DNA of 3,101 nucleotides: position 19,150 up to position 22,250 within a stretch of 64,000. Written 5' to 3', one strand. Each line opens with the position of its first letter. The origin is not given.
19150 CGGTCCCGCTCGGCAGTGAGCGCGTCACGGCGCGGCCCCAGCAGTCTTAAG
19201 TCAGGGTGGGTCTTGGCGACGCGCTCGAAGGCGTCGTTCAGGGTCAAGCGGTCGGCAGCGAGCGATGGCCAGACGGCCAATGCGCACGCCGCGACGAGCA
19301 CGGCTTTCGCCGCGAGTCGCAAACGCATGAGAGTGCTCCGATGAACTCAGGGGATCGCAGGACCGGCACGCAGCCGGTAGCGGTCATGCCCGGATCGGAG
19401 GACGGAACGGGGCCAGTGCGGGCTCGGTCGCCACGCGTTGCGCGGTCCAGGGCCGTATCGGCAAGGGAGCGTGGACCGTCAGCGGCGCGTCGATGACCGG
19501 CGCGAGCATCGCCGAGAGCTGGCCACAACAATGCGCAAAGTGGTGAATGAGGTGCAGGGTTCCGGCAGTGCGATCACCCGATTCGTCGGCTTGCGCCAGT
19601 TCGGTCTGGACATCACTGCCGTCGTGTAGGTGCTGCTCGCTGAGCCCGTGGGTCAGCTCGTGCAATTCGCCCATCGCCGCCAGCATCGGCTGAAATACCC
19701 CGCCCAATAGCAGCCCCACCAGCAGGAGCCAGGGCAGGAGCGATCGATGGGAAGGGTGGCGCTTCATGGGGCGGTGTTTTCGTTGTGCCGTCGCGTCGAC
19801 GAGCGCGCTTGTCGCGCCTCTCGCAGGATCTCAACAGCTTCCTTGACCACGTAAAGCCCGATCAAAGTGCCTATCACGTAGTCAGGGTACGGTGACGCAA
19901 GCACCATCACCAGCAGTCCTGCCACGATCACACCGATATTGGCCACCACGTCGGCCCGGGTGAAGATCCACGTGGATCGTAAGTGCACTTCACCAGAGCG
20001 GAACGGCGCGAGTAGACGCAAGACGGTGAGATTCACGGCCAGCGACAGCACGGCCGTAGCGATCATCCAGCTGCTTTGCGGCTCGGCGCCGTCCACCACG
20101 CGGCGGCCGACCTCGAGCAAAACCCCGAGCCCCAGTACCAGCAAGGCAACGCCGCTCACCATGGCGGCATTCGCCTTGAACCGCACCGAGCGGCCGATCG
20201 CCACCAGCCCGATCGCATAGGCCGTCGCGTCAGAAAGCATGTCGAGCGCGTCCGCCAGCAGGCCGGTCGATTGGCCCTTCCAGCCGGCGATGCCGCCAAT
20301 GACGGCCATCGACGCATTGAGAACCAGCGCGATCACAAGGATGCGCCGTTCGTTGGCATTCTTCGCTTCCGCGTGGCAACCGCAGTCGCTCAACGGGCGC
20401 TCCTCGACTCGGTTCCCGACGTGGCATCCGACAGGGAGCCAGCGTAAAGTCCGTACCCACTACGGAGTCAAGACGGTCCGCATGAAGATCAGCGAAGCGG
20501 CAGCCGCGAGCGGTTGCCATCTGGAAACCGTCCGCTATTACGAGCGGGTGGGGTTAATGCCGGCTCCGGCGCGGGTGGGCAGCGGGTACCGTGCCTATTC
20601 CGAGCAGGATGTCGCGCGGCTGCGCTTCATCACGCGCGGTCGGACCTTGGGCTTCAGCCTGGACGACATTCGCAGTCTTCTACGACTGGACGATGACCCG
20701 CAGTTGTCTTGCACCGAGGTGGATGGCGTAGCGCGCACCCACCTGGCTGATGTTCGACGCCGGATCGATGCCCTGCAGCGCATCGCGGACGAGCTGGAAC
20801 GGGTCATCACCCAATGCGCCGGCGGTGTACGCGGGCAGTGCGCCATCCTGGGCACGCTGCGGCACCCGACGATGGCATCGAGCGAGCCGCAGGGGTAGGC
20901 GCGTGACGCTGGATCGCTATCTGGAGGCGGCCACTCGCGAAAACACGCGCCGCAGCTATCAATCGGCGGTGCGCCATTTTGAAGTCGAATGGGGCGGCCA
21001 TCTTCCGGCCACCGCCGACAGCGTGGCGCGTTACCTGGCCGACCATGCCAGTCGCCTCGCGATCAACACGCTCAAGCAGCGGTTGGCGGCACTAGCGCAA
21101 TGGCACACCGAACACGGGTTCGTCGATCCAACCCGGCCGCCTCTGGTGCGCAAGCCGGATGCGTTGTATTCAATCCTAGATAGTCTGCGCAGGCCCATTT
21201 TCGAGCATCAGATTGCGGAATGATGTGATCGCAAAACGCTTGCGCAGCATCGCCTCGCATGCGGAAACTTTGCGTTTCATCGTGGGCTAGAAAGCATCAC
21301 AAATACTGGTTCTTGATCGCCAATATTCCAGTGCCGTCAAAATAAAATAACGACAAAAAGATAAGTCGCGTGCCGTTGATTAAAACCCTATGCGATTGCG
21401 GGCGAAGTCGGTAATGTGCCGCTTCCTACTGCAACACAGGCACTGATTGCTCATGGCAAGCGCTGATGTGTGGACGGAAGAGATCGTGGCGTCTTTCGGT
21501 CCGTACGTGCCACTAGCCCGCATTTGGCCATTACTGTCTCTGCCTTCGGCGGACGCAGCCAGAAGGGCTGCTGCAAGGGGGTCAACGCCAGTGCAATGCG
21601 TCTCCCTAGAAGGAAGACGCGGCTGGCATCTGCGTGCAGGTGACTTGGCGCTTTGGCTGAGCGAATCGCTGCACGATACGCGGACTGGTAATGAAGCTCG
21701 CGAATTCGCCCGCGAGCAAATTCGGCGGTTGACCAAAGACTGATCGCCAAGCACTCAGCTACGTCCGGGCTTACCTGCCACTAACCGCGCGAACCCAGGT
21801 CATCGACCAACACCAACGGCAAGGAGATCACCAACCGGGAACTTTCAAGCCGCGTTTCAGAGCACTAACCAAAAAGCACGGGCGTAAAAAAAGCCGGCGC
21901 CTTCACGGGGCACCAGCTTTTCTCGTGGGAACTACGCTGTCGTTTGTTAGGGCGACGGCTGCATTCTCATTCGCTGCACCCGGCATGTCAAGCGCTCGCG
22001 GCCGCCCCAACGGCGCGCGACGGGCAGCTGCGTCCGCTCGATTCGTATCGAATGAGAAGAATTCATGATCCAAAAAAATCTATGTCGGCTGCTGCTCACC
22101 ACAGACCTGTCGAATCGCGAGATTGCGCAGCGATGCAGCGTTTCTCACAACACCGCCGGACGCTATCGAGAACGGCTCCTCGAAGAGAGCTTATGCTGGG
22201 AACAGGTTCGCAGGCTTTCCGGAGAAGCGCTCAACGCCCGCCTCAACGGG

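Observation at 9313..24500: IS21-family transposition module whose left end lies 12.7 kb from istA: a possible cargo-carrying IS21 derivative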

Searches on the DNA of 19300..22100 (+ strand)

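Call 10: search_dna_similar(query=window:19300-22100:+, collection=plasmids, mode=near, max_rows=25)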
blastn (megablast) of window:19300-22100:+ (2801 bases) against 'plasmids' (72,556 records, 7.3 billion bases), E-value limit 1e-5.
No match.

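Call 73: search_dna_similar(query=window:21150-21900:+, collection=plasmids, mode=distant, max_rows=10)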
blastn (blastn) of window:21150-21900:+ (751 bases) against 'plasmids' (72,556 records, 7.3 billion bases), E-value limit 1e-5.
No match.

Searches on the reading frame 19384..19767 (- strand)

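Call 14: search_protein_families(library=ncbifam, proteins=[window:19384-19767:-], max_evalue=0.01)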
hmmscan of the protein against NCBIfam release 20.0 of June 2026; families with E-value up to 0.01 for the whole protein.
window:19384-19767:- (127 aa): 0 families

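Call 39: search_protein_families(library=pfam, proteins=[window:19384-19767:-], max_evalue=5)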
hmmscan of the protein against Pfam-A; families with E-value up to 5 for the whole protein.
window:19384-19767:- (127 aa): 1 family
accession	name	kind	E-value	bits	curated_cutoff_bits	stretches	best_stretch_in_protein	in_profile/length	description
PF11162.13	DUF2946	-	2.5e-06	28.6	23.7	1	13-126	2-114/117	Protein of unknown function (DUF2946)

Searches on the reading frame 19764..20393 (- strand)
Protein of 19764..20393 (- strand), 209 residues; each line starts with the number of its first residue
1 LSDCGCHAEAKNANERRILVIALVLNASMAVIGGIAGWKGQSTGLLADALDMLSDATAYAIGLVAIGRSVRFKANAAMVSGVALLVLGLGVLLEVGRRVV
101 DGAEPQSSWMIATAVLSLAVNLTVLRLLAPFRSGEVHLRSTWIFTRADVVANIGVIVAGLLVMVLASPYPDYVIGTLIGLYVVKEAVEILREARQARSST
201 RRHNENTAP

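Call 13: search_protein_families(library=pfam, proteins=[window:19764-20393:-], max_evalue=0.01)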
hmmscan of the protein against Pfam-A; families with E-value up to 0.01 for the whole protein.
window:19764-20393:- (209 aa): 1 family
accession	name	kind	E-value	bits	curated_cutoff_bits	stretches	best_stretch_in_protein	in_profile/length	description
PF01545.26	Cation_efflux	-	2.4e-23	83.4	26.6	1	19-194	1-194/198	Cation efflux family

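Call 14: search_protein_families(library=ncbifam, proteins=[window:19764-20393:-], max_evalue=0.01)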
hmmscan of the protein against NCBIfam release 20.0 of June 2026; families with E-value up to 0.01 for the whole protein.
window:19764-20393:- (209 aa): 5 families
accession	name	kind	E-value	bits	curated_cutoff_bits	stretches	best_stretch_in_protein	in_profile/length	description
TIGR01297.1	CDF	superfamily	2.9e-26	92.4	82.35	1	16-194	2-195/285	cation diffusion facilitator family transporter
NF002923.0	PRK03557.1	equivalog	7.8e-12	45.1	408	1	9-193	11-208/313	CDF family zinc transporter ZitB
NF033827.1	CDF_efflux_DmeF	equivalog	5.3e-06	26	250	1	9-129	9-141/309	CDF family Co(II)/Ni(II) efflux transporter DmeF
NF052602.1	Zn_efflux_Cdf31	equivalog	1.2e-05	24.8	460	1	13-66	4-57/299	CDF family zinc efflux transporter Cdf31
NF050169.1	CatEfflxFieF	equivalog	2.8e-05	23.5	420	1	24-196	12-199/282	cation efflux pump FieF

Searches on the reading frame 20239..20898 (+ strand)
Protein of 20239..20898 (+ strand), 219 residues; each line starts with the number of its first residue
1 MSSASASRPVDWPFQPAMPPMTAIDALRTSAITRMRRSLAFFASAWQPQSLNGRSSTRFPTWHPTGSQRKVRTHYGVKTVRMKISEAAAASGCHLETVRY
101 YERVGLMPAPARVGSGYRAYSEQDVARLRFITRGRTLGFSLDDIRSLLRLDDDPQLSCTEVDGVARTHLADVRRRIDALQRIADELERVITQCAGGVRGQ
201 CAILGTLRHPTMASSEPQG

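Call 13: search_protein_families(library=pfam, proteins=[window:20239-20898:+], max_evalue=0.01)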
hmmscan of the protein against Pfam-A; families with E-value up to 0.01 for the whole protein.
window:20239-20898:+ (219 aa): 3 families
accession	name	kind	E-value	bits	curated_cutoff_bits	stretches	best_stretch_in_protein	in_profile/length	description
PF09278.17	MerR-DNA-bind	-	2.8e-21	76.3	25.4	1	125-188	1-64/65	MerR, DNA binding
PF13411.12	MerR_1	-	1e-17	64.4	21.6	1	82-149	1-67/69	MerR HTH family regulatory protein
PF00376.29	MerR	-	9.1e-12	45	28.2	1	83-120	1-38/38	MerR family regulatory protein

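Call 14: search_protein_families(library=ncbifam, proteins=[window:20239-20898:+], max_evalue=0.01)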
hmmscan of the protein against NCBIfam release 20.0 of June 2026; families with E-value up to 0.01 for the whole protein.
window:20239-20898:+ (219 aa): 16 families
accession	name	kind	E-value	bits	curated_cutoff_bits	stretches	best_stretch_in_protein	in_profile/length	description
TIGR02047.1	CadR-PbrR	equivalog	8.9e-33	113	151.45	1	82-206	1-126/127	Cd(II)/Pb(II)-responsive transcriptional regulator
TIGR02044.1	CueR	equivalog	1.2e-32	112.6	147.4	1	82-207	1-126/127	Cu(I)-responsive transcriptional regulator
TIGR02051.1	MerR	equivalog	1.8e-32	112.2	150.85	1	83-206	1-123/124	mercury resistance transcriptional regulator MerR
NF007069.0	PRK09514.1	equivalog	9.5e-30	103.4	143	1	83-210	3-133/141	Zn(2+)-responsive transcriptional regulator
TIGR02043.1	ZntR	equivalog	1.9e-27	96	167.95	1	82-207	2-130/131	Zn(2+)-responsive transcriptional regulator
NF010315.0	PRK13752.1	subfamily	1.3e-22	80.4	261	1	83-195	9-119/144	mercury resistance transcriptional regulator MerR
NF007590.0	PRK10227.1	equivalog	3.7e-18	65.9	244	1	82-207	1-126/135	Cu(I)-responsive transcriptional regulator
NF041849.1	trans_regNmlR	equivalog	1.3e-14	54.2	175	1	82-191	1-110/117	stress response transcriptional regulator NmlR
NF047375.1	HeatShock_HspR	equivalog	1.5e-12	47.3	105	1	83-154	5-76/92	heat shock protein transcriptional repressor HspR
NF050798.1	TF_FtsR_Actino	equivalog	7.3e-10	39.3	150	1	97-155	21-79/223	transcriptional regulator FtsR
TIGR01950.1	SoxR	equivalog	8.6e-09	35.3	116.9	1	82-203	2-122/142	redox-sensitive transcriptional activator SoxR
NF047377.1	heat_HspR_dupli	exception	3.7e-08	33.1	300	1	84-154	8-78/214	heat shock protein transcriptional repressor HspR, fused homodimer type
TIGR02054.1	MerD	equivalog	1.6e-06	28.6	103.65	1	83-191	5-111/120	mercuric resistance transcriptional repressor MerD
NF052513.1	TransRegCarH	equivalog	0.00036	19.9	400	1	83-138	8-63/274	HTH-type transcriptional repressor CarH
NF053782.1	ChlnTransRegdde3219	equivalog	0.00054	19.5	450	1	93-149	18-74/278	choline utilization transcriptional activator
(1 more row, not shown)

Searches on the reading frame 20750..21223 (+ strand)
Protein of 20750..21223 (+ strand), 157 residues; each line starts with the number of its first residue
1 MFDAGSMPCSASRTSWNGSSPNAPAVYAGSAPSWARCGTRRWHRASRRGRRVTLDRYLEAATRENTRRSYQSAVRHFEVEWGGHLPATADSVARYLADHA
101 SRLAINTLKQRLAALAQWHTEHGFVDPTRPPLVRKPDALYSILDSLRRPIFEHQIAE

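Call 13: search_protein_families(library=pfam, proteins=[window:20750-21223:+], max_evalue=0.01)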
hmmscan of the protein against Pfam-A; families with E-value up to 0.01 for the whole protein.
window:20750-21223:+ (157 aa): 0 families

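Call 14: search_protein_families(library=ncbifam, proteins=[window:20750-21223:+], max_evalue=0.01)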
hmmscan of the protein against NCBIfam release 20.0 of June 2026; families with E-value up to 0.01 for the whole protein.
window:20750-21223:+ (157 aa): 0 families

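Call 39: search_protein_families(library=pfam, proteins=[window:20750-21223:+], max_evalue=5)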
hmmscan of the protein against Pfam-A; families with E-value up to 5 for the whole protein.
window:20750-21223:+ (157 aa): 3 families
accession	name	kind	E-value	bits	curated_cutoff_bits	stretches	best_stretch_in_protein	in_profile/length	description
PF02899.23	Phage_int_SAM_1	-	0.025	15.3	22.3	1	57-118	7-75/83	Phage integrase, N-terminal SAM-like domain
PF17430.7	YqgC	-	0.042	14.4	25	1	115-138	27-50/51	Uncharacterized YqgC-like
PF13495.12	Phage_int_SAM_4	-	0.1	13.5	27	1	62-116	14-72/85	Phage integrase, N-terminal SAM-like domain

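Call 40: search_protein_families(library=phrogs, proteins=[window:20750-21223:+], max_evalue=0.01)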
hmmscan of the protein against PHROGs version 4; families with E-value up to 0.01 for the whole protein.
window:20750-21223:+ (157 aa): 1 family
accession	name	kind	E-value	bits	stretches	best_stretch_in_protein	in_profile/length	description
phrog_31427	-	unknown function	0.0013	20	1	39-132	47-144/160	-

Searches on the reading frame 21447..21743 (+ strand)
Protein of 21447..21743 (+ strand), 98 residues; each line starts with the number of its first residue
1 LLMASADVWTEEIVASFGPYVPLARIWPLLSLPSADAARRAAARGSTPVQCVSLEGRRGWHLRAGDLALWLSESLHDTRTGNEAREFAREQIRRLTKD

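Call 39: search_protein_families(library=pfam, proteins=[window:21447-21743:+], max_evalue=5)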
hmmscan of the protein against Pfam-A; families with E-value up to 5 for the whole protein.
window:21447-21743:+ (98 aa): 1 family
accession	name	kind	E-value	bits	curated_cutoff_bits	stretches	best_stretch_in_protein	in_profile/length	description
PF02311.25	AraC_binding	-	0.17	12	21.1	1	53-83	36-66/135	AraC-like ligand binding domain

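Call 40: search_protein_families(library=phrogs, proteins=[window:21447-21743:+], max_evalue=0.01)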
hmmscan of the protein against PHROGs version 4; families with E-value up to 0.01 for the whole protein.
window:21447-21743:+ (98 aa): 0 families

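Call 74: find_homologous_proteins(query=window:21447-21740:+, max_evalue=0.001)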
Query window:21447-21740:+ (98 aa): 1 proteins with E <= 0.001 among 21 candidates.
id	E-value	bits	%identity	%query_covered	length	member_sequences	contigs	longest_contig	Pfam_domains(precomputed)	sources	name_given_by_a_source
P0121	5.7e-28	115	62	93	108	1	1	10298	-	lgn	-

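Call 75: find_encoding_contigs(protein=P0121, flank=10000, max_places=3)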
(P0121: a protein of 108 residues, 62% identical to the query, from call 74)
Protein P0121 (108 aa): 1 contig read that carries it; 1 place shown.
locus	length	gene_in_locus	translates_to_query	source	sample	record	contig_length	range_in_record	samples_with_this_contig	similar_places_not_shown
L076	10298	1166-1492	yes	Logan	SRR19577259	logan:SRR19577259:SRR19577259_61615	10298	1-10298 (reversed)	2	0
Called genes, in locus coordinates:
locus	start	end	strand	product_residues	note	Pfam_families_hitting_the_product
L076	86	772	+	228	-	PF04471:Mrr_cat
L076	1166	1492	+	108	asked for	-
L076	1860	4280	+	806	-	-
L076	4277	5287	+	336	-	-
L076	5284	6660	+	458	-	PF06527:TniQ (weak)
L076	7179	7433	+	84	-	PF12872:OST-HTH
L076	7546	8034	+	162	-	-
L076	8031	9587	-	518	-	PF02661:Fic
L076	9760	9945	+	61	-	-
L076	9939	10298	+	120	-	?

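Call 92: search_protein_families(library=pfam, proteins=[L076:1860-4280:+, L076:4277-5287:+], max_evalue=0.001)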
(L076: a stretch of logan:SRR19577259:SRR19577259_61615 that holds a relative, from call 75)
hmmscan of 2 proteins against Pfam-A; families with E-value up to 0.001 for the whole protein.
L076:1860-4280:+ (806 aa): 1 family
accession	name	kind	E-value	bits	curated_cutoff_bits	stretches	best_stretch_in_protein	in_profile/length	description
PF00665.32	rve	-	0.00028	21.5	32.6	1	441-542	4-97/102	Integrase core domain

L076:4277-5287:+ (336 aa): 1 family
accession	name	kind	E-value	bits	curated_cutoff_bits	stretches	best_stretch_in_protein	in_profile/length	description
PF13401.12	AAA_22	-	0.00066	20.4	27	0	33-196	7-123/130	AAA domain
